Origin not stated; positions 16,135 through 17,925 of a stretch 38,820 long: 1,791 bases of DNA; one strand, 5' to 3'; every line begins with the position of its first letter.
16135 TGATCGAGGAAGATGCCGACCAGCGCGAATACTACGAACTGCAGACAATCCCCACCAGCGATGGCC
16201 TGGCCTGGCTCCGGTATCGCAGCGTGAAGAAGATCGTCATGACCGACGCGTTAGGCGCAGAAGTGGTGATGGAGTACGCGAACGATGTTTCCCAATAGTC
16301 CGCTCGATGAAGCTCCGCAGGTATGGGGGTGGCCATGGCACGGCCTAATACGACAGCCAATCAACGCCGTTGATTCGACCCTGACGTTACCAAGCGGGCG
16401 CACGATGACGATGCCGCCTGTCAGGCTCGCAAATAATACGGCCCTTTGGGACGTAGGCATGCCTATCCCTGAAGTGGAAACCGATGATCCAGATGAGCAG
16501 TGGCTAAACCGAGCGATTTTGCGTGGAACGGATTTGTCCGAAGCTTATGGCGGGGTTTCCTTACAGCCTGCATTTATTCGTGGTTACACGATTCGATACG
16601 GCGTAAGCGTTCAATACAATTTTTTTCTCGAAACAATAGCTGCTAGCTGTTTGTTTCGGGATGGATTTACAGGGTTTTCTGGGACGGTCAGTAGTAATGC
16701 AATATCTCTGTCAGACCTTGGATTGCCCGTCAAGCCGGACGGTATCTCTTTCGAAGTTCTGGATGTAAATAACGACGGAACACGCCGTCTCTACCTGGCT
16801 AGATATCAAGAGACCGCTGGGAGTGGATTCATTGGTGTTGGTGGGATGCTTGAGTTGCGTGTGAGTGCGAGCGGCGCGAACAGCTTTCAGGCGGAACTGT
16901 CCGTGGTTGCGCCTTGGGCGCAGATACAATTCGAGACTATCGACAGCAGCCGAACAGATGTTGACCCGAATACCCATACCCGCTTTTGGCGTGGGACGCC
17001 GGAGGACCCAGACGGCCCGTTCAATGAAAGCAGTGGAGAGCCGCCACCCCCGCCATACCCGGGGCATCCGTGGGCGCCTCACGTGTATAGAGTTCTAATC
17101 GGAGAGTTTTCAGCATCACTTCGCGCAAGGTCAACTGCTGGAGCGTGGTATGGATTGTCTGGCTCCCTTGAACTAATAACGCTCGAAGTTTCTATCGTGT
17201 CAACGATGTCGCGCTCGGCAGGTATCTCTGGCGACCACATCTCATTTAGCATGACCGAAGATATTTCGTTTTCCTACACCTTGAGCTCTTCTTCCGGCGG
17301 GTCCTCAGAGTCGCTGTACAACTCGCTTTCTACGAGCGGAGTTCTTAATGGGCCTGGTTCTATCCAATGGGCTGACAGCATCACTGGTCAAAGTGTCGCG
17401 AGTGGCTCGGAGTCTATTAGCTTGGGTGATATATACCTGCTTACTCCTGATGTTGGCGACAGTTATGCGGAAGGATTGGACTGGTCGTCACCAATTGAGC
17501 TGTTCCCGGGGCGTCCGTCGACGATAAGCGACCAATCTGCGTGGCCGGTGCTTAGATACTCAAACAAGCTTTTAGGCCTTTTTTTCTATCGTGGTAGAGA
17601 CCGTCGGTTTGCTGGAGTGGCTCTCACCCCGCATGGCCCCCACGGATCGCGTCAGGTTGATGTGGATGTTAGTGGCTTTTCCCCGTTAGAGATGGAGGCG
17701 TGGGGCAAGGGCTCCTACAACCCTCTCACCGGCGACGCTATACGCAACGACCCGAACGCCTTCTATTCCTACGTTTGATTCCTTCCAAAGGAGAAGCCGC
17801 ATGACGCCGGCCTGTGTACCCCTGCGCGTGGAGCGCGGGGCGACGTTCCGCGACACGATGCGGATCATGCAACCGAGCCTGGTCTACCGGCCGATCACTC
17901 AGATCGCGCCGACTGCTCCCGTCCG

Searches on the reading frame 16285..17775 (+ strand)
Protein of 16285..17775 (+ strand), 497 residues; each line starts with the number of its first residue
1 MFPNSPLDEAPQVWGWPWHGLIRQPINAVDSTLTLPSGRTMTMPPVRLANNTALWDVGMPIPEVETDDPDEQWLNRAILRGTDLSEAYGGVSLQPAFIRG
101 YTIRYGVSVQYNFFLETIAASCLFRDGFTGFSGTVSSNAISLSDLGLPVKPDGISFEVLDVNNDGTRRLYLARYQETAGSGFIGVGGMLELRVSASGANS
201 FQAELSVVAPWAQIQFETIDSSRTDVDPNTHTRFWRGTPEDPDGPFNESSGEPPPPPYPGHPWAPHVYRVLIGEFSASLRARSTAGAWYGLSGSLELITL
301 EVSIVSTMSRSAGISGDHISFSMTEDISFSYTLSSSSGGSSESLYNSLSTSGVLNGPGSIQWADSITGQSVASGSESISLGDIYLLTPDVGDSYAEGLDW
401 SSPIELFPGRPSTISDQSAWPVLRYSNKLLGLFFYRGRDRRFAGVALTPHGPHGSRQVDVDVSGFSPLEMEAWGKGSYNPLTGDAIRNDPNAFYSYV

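Call 83: search_dna_similar(query=window:16285-17775:+, collection=phages, mode=protein, max_rows=45)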
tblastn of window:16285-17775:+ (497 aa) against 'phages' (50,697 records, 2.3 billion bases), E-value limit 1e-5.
Records with a match: 4; places in all: 4; records where one place covers at least 80% of the query: 4.
Best place of each record, by identity: 95-99% 3; <60% 1.
By first word of the organism name: Pseudomonas 4.
By host as written in the record: Pseudomonas aeruginosa 2; Pseudomonas aeruginosa LESB58 1; Pseudomonas aeruginosa PAO1 1.
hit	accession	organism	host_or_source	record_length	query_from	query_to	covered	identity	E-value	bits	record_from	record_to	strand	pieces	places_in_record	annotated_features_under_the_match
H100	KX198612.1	Pseudomonas phage MD8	Pseudomonas aeruginosa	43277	1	497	100%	99.0%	0e+0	902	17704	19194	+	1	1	hypothetical protein (x2)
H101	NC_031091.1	Pseudomonas phage MD8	Pseudomonas aeruginosa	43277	1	497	100%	99.0%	0e+0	902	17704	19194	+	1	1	hypothetical protein (x2)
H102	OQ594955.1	Pseudomonas phage vB_Pae_LESphi2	Pseudomonas aeruginosa LESB58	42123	1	497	100%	98.8%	0e+0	897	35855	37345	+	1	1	hypothetical protein (x2)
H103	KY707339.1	Pseudomonas phage JBD68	Pseudomonas aeruginosa PAO1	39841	1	497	100%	58.5%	0e+0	572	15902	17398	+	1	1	hypothetical protein (x2)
